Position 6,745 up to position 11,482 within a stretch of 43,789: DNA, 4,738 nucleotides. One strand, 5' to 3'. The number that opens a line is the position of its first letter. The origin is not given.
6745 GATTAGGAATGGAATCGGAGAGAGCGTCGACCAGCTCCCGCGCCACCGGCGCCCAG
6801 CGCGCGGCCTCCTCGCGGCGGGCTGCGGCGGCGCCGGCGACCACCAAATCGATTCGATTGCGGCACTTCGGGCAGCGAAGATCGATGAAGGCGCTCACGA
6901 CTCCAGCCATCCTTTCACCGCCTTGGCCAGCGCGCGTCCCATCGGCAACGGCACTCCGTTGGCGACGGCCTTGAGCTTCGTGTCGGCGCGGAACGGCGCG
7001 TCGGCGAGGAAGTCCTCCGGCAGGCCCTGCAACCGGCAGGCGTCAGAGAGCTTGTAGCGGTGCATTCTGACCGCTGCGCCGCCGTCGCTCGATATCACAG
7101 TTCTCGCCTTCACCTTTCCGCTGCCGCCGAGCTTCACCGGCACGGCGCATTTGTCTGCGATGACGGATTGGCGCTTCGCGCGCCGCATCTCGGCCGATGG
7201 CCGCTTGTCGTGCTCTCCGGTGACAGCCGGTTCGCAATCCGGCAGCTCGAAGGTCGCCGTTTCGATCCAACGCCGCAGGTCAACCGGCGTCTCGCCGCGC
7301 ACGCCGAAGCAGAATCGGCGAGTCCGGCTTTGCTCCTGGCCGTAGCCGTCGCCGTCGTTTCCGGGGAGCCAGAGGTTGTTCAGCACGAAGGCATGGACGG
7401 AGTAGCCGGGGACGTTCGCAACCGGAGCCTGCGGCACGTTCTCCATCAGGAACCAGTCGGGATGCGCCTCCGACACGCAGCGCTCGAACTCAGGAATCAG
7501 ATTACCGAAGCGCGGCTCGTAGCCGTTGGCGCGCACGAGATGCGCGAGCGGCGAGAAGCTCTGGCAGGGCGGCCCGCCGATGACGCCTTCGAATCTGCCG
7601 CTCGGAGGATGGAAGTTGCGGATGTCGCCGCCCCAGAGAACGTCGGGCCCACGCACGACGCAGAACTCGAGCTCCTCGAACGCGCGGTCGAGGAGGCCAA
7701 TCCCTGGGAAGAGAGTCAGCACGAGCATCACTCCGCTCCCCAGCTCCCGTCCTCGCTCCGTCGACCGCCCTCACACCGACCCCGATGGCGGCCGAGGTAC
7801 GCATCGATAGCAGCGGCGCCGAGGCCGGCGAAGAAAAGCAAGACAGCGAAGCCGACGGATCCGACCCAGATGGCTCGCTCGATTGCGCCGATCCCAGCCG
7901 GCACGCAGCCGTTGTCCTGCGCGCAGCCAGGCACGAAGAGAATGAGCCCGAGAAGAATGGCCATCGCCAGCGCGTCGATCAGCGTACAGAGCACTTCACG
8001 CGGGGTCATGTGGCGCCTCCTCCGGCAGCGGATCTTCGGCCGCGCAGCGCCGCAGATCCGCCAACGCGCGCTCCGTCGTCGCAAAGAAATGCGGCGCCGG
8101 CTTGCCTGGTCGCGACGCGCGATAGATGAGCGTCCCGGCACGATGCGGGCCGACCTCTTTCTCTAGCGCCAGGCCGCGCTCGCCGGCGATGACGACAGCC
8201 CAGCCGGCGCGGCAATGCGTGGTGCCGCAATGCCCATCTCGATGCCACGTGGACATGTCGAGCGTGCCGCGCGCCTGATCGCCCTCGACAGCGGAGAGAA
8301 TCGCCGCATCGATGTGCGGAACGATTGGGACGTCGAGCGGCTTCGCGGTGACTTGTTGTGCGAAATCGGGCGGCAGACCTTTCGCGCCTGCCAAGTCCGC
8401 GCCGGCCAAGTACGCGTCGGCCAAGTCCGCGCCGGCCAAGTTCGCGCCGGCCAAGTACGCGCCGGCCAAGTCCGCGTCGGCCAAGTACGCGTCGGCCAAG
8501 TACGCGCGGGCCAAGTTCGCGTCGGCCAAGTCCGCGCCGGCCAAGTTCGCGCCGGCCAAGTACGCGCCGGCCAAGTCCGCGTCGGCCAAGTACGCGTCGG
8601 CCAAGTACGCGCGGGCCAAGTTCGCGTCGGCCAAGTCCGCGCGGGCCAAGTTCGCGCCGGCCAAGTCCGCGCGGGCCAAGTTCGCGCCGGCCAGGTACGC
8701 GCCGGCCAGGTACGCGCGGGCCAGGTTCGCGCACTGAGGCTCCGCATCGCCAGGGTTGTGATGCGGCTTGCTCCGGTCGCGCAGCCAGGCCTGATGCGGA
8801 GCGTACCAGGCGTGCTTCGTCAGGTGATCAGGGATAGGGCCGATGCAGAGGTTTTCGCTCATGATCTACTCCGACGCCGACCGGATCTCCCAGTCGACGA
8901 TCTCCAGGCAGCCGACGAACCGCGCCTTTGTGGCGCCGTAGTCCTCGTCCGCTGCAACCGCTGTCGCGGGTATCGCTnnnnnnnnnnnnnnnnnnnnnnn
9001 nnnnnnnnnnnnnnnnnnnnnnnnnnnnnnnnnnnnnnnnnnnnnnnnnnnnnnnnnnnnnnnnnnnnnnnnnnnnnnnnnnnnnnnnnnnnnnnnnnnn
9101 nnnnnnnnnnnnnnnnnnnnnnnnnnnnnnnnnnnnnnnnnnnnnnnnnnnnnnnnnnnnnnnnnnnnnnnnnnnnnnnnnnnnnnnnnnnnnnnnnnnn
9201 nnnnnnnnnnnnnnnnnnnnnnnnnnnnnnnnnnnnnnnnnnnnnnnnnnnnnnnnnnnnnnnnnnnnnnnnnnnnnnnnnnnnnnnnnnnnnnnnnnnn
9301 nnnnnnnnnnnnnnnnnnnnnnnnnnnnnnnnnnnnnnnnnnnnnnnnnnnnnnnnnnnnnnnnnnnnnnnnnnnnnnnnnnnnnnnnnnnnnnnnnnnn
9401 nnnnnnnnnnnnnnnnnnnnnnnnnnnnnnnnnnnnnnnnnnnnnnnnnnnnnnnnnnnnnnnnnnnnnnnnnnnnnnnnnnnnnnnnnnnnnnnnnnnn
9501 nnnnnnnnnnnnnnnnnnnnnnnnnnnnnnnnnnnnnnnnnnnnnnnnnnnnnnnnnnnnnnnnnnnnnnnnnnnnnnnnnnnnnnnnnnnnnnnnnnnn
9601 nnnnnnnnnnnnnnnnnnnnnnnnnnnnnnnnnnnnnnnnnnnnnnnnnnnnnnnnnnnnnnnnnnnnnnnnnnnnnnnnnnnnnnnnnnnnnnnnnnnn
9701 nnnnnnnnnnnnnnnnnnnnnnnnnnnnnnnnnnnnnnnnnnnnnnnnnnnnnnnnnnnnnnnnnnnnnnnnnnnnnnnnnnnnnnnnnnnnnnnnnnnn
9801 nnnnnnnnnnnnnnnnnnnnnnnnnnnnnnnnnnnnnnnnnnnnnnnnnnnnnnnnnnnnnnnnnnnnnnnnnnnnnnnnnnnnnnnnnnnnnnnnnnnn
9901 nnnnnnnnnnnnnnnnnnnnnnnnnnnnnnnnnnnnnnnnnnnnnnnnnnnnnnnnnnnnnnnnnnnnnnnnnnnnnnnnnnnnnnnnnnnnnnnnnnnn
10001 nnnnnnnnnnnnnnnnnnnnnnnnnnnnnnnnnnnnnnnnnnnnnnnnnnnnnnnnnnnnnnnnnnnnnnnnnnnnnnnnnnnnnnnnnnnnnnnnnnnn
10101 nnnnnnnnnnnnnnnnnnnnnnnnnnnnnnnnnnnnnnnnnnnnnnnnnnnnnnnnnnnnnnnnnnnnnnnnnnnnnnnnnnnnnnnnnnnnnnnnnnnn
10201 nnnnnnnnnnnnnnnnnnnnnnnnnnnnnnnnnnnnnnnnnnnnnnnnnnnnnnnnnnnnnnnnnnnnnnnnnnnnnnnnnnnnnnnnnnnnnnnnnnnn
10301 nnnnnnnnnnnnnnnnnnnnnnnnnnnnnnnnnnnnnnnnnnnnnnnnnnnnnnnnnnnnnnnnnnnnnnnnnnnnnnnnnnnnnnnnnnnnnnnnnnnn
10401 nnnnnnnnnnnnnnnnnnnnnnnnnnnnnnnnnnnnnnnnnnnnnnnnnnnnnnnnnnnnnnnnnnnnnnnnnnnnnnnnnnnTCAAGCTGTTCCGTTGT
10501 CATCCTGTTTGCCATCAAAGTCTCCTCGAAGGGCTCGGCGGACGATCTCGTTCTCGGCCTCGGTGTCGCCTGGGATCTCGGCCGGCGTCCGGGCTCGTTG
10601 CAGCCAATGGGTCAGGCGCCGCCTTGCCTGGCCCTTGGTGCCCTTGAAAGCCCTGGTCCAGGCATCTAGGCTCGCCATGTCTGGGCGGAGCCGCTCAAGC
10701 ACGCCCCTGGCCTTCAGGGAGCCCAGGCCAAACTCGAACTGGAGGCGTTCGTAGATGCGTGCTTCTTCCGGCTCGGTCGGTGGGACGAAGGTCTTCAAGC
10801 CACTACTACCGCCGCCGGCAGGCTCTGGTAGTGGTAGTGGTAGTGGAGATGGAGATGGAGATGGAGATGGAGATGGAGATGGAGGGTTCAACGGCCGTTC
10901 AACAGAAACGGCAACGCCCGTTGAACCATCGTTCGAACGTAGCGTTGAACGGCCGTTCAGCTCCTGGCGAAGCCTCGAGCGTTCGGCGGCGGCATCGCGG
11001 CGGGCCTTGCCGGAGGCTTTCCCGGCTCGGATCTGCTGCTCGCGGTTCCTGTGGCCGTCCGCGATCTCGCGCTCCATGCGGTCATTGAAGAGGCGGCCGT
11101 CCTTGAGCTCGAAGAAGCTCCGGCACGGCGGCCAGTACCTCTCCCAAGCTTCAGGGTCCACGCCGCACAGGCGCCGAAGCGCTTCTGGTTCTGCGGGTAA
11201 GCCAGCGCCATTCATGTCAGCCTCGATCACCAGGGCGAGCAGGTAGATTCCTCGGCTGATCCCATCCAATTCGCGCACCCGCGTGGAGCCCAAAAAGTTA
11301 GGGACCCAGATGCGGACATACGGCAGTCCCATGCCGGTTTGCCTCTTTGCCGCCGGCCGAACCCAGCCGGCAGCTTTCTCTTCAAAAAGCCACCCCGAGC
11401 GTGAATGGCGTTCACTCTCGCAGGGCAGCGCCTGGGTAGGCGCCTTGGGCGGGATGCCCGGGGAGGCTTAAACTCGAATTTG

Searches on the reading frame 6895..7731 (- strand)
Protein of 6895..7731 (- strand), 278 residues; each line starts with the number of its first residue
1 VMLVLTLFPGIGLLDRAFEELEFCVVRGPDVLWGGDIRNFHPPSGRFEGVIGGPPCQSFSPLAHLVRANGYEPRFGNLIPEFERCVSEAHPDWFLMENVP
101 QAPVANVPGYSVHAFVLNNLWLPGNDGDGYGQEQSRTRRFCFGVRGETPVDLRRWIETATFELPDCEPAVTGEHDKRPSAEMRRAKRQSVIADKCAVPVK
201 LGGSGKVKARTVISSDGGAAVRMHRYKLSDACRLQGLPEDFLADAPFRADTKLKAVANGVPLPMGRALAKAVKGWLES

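Call 40: search_protein_families(library=pfam, proteins=[window:6895-7731:-], max_evalue=0.001)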
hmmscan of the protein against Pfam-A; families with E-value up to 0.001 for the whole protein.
window:6895-7731:- (278 aa): 1 family
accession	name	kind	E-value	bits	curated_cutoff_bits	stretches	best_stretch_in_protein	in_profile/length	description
PF00145.23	DNA_methylase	-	2.3e-17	63.9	22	1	44-156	60-173/324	C-5 cytosine-specific DNA methylase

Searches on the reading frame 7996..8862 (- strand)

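Call 40: search_protein_families(library=pfam, proteins=[window:7996-8862:-], max_evalue=0.001)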
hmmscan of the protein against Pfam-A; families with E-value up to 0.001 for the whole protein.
window:7996-8862:- (288 aa): 3 families
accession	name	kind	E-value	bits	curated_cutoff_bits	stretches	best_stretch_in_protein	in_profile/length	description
PF00805.28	Pentapeptide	-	6.5e-25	86.8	20.2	3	45-82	1-38/40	Pentapeptide repeats (8 copies)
PF13576.12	Pentapeptide_3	-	3e-05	24.6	27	0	54-85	8-42/48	Pentapeptide repeats (9 copies)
PF13599.13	Pentapeptide_4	-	3e-05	24.5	38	0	108-159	9-60/78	Pentapeptide repeat region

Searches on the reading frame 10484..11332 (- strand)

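Call 41: search_protein_families(library=pfam, proteins=[window:10484-11332:-], max_evalue=0.001)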
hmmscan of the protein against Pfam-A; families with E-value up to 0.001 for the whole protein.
window:10484-11332:- (282 aa): 1 family
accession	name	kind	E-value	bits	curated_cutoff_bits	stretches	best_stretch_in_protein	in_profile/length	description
PF07120.17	DUF1376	-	2.4e-08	34.7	30.1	1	4-91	1-86/86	Protein of unknown function (DUF1376)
